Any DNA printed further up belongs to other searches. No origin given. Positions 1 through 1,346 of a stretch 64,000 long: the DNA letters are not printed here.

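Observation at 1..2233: Lidless Hsp70-like ATPase, MIDAS vWA protein and small 2-TM protein: a tightly coupled module next to an xis/int cassette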

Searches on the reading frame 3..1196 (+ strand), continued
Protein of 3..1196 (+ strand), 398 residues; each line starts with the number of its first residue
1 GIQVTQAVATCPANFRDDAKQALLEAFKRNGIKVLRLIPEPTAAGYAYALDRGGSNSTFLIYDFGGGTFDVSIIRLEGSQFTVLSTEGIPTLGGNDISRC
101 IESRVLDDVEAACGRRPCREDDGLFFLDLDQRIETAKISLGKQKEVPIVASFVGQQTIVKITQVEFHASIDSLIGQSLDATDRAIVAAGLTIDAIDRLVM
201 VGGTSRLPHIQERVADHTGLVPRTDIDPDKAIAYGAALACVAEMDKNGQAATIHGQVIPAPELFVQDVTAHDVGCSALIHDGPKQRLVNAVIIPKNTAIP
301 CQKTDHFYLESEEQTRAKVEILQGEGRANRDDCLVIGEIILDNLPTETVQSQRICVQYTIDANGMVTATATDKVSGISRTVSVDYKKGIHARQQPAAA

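Call 96: search_dna_similar(query=P0001, collection=phages, mode=protein, max_evalue=1e-20, max_rows=12)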
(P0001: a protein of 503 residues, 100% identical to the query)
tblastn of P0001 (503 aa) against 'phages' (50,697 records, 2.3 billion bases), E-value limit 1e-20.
Records with a match: 26; places in all: 26; records where one place covers at least 80% of the query: 24.
Best place of each record, by identity: <60% 26.
By first word of the organism name: uncultured 6; Prevotella 5; Listeria 4; Acinetobacter 4; Staphylococcus 1; Enterococcus 1; Pseudomonas 1; Escherichia 1; Salmonella 1; Bacteriophage 1; and 1 more.
By host as written in the record: - 12; Prevotella sp. 5; Listeria monocytogenes 4; Staphylococcus aureus 1; Enterococcus faecalis 1; Pseudomonas aeruginosa 1; Escherichia coli O157:H7 ATCC 43895 1; Homo sapiens 1.
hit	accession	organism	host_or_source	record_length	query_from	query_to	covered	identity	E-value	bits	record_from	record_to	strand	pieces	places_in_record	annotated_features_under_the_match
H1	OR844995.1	Staphylococcus phage SA 1306 Kay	Staphylococcus aureus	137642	1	477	95%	32.9%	1e-56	209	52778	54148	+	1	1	record has no annotation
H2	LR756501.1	uncultured phage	metagenomic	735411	1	489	97%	31.6%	4e-61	223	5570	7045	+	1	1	record has no annotation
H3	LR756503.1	uncultured phage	metagenomic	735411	1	489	97%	31.6%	4e-61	223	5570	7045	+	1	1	record has no annotation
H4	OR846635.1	Enterococcus phage Efs 1-1-1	Enterococcus faecalis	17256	1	494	98%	30.5%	1e-51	194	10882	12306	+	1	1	record has no annotation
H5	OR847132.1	Listeria phage LM 4-11-1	Listeria monocytogenes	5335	1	494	98%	30.4%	4e-51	193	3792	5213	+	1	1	record has no annotation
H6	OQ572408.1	Pseudomonas phage Y6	Pseudomonas aeruginosa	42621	1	494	98%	30.2%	1e-55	207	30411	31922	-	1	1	record has no annotation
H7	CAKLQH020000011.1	Acinetobacter phage MD-2021a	not known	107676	2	494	98%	30.3%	8e-44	172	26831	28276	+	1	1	hscA: Fe-S protein assembly chaperone HscA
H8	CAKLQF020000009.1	Acinetobacter phage MD-2021a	not known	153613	2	494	98%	30.3%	8e-44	172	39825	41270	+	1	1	hscA: Fe-S protein assembly chaperone HscA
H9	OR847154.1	Listeria phage LM 4-11-1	Listeria monocytogenes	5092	1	494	98%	30.2%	3e-50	191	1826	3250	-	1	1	record has no annotation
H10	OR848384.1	Listeria phage LM 4-14-1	Listeria monocytogenes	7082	1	494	98%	30.2%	3e-50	191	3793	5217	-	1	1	record has no annotation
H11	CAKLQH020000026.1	Acinetobacter phage MD-2021a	not known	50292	1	495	98%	30.0%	5e-52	196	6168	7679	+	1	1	dnaK: chaperone protein DnaK (Heat shock protein 70) (Heat shock 70 ...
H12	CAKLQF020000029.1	Acinetobacter phage MD-2021a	not known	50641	1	495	98%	30.0%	5e-52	196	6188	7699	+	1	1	dnaK: chaperone protein DnaK (Heat shock protein 70) (Heat shock 70 ...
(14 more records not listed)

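Call 108: predict_structure(alignment_id=A5)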
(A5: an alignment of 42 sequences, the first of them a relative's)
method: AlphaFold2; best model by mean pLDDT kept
length: 503 residues; sequences in the alignment: 42
mean_pLDDT: 91.1   pTM: 0.89
mean pLDDT of the five models: 91.1, 90.7, 88.4, 88.2, 88.0
residues with pLDDT >= 90: 384; 70-90: 97; 50-70: 11; < 50: 11
segments of 3 or more residues with pLDDT < 50: 493-503
pLDDT, mean of each block of 10 residues (from residue 1): 94 92 94 96 94 89 91 87 91 98 94 94 94 97 96 83 95 96 93 93 96 95 88 92 95 94 97 97 98 96 94 96 93 91 94 84 83 94 69 91 96 89 92 90 91 91 95 95 87 45 41
secondary structure, 60 per line:
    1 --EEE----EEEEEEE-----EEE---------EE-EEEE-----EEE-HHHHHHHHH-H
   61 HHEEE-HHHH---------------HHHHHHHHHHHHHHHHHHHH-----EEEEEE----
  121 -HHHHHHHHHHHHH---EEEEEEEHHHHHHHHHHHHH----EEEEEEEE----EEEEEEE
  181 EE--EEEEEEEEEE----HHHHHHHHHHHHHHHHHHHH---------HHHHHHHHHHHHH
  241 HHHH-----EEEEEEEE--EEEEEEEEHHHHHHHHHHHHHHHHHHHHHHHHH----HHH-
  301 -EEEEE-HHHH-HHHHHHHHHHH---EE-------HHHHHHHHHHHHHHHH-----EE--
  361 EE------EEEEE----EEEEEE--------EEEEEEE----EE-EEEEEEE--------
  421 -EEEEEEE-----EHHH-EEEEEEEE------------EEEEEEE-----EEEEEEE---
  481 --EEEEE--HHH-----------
elements in order: E3-5 E10-16 E22-24 E37-40 E46-48 H50-58 E63-65 H67-70 H86-105 E111-116 H122-134 E138-144 H145-157 E162-169 E174-182 E185-194 H199-218 H228-244 E250-257 E260-267 H268-292 E302-306 H308-311 H313-323 H336-351 E369-373 E378-383 E392-398 E406-412 E422-428 E439-446 E459-465 E471-477 E483-487

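Call 110: fold_search(model_id=the predicted structure, library=pdb)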
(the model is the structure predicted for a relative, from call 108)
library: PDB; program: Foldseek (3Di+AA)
matches with E <= 10: 1248; with E <= 0.001: 535
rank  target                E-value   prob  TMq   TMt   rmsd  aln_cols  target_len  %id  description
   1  9a5j_A                4.2e-48  1.00  0.85  0.71   2.9       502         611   30  Integrative model of DNAK-GUDB by crosslinking MS and deep learning (released 2024-09-18)
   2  7kzu                  1.3e-47  1.00  0.86  0.81   3.2       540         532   29  Quasi-intermediate state (Q) of a truncated Hsp70 DnaK fused with a substrate peptide (released 2021-05-12)
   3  7krt_A                1.8e-47  1.00  0.85  0.72   3.1       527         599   30  Restraining state of a truncated Hsp70 DnaK (released 2021-09-15)
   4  4jn4_A                6.0e-47  1.00  0.85  0.71   3.0       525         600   30  Allosteric opening of the polypeptide-binding site when an Hsp70 binds ATP (released 2013-05-29)
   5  7kru_B                7.1e-47  1.00  0.75  0.70   7.0       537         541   30  Stimulating state of a truncated Hsp70 DnaK fused with a substrate peptide (released 2021-09-15)
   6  7kru_A                7.5e-47  1.00  0.74  0.69   7.4       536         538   30  Stimulating state of a truncated Hsp70 DnaK fused with a substrate peptide (released 2021-09-15)
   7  7krv_A                8.9e-47  1.00  0.74  0.69   7.4       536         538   29  Stimulating state of disulfide-bridged Hsp70 DnaK (released 2021-09-15)
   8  4b9q_D                1.4e-46  1.00  0.84  0.72   2.9       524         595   30  Open conformation of ATP-bound Hsp70 homolog DnaK (released 2012-11-14)
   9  7kzi_A                1.6e-46  1.00  0.69  0.58   9.6       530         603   30  Intermediate state (QQQ) of near full-length DnaK alternatively fused with a substrate peptide (released 2021-05-12)
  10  2v7y                  1.8e-46  1.00  0.64  0.64  24.5       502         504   30  Crystal structure of the molecular chaperone DnaK from Geobacillus kaustophilus HTA426 in post-ATP hydrolysis state (released 2008-04-08)
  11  7ko2_B                2.2e-46  1.00  0.85  0.72   2.9       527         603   30  Restraining state of near full-length Hsp70 DnaK (released 2021-09-15)
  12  4b9q_A                2.3e-46  1.00  0.85  0.72   3.0       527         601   30  Open conformation of ATP-bound Hsp70 homolog DnaK (released 2012-11-14)
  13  7krv_B                2.6e-46  1.00  0.75  0.70   7.1       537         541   29  Stimulating state of disulfide-bridged Hsp70 DnaK (released 2021-09-15)
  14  6eof                  5.1e-46  1.00  0.83  0.81   3.4       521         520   27  Crystal structure of AMPylated GRP78 in ADP state (released 2017-11-01)
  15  4b9q_C                7.6e-46  1.00  0.83  0.70   3.4       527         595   30  Open conformation of ATP-bound Hsp70 homolog DnaK (released 2012-11-14)
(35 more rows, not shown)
